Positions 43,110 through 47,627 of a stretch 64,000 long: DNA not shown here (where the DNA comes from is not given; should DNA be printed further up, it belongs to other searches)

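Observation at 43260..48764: Pls-type synthetase plus orphan ectB: candidate poly-diaminobutyrate pathway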

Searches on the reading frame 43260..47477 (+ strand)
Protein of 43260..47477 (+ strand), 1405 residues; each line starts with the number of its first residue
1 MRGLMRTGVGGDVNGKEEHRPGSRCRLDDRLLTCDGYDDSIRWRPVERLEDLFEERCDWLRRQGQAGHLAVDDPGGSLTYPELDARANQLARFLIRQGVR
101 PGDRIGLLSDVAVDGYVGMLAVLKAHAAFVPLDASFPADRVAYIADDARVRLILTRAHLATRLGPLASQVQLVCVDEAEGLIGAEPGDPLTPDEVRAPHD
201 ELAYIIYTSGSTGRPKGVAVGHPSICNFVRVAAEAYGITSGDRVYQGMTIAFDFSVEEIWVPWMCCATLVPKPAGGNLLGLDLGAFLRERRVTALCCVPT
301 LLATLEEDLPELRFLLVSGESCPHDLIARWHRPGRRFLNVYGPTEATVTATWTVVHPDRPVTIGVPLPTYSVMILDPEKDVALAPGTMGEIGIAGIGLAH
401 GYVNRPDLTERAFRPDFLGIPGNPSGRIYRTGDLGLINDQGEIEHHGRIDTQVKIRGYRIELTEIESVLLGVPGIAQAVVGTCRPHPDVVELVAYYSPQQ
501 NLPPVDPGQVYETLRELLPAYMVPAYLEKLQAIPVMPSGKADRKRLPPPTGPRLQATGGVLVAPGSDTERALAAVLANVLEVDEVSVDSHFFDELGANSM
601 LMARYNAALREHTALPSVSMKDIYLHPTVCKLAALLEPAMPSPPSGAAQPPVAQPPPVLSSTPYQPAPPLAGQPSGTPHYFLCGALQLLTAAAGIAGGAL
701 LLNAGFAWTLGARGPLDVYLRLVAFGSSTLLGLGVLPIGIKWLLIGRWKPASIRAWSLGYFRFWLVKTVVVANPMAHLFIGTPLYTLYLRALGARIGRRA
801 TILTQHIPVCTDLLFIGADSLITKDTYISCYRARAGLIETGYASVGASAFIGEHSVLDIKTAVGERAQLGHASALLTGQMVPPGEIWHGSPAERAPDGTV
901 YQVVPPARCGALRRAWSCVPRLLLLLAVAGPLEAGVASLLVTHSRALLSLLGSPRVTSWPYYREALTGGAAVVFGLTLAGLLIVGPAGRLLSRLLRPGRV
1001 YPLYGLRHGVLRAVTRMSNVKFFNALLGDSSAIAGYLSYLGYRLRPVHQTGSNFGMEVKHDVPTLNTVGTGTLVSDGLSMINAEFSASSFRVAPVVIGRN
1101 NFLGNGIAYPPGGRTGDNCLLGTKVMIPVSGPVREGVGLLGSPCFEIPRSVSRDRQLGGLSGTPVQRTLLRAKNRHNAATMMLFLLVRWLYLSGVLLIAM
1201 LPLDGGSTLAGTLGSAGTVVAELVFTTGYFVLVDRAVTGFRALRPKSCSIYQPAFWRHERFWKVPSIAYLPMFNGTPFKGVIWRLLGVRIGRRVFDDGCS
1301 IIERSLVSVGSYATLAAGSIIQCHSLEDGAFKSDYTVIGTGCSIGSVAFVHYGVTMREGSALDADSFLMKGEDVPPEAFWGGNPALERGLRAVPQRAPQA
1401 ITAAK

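Call 6: search_protein_families(library=pfam, proteins=[window:43260-47477:+], max_evalue=0.01)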
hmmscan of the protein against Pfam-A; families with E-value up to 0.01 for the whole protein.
window:43260-47477:+ (1405 aa): 5 families
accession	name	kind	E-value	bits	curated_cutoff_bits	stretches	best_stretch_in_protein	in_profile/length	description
PF00501.34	AMP-binding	-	4.4e-72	243.4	29.9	1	64-402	7-383/384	AMP-binding enzyme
PF00550.31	PP-binding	-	4.3e-07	30.5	20.8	1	571-636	2-67/67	Phosphopantetheine attachment site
PF13193.12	AMP-binding_C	-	2.6e-05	25.5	24.5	1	464-540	1-76/76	AMP-binding enzyme C-terminal domain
PF00132.30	Hexapep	-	0.0021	18.1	27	0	1327-1356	5-34/36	Bacterial transferase hexapeptide (six repeats)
PF14602.12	Hexapep_2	-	0.0047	17.1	27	0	1336-1364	2-28/34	Hexapeptide repeat of succinyl-transferase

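Call 7: search_protein_families(library=ncbifam, proteins=[window:43260-47477:+], max_evalue=0.01)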
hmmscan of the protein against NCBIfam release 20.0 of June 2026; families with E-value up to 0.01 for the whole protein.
window:43260-47477:+ (1405 aa): 113 families (the best 25 are shown)
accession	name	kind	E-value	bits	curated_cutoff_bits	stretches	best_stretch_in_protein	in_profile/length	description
TIGR02353.1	NRPS_term_dom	equivalog_domain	8.5e-191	635.8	423.1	1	683-1385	2-695/695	Pls/PosA family non-ribosomal peptide synthetase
TIGR01733.1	AA-adenyl-dom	subfamily_domain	5.8e-117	391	317.4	1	79-480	1-409/409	amino acid adenylation domain-containing protein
NF004282.0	PRK05691.1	subfamily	4.3e-102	341.6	4090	1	48-635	2189-2774/4334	non-ribosomal peptide synthase/polyketide synthase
NF041803.1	NRPS_SolG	exception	7.3e-97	325.2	2200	1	51-634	565-1153/1163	solanimycin non-ribosomal peptide synthetase SolG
NF047350.1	aureusi_NRPS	equivalog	4e-90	302.6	2500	1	66-637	1448-1991/2373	aureusimine non-ribosomal peptide synthetase AusA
NF038078.1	NRPS_MxcG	equivalog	3e-83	279.9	2300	1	65-641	469-1046/1442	myxochelin non-ribosomal peptide synthetase MxcG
NF007605.2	PRK10252.1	equivalog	1.7e-82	277.6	2400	1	70-637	472-1042/1292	enterobactin non-ribosomal peptide synthetase EntF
NF003417.0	PRK04813.1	subfamily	3.6e-60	203.9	476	1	65-546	16-499/505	D-alanine--poly(phosphoribitol) ligase subunit DltA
TIGR03098.1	ligase_PEP_1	hypoth_equivalog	5.7e-60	203.2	592.35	1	67-546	15-514/517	acyl-CoA ligase (AMP-forming), exosortase A system-associated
TIGR01734.1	D-ala-DACP-lig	equivalog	4.5e-59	200.3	559.85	1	69-546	17-498/504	D-alanine--poly(phosphoribitol) ligase subunit DltA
NF004837.0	PRK06187.1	subfamily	1e-53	182.4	476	1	70-546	26-518/531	long-chain-fatty-acid--CoA ligase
NF005702.0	PRK07514.1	subfamily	5.3e-43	147.1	558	1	73-543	25-493/506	malonyl-CoA synthase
NF052269.1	Staph_lig_FadD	equivalog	8.6e-41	139.8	650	1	68-546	16-489/499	long-chain-fatty-acid--CoA ligase FadD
TIGR03443.1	alpha_am_amid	equivalog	7.3e-39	133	1030.1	4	384-501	617-752/1390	L-aminoadipate-semialdehyde dehydrogenase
NF053567.1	HBDA_AROS1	equivalog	2.4e-38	131.8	1000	1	75-546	37-515/523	3-hydroxybenzoate--CoA ligase HbdA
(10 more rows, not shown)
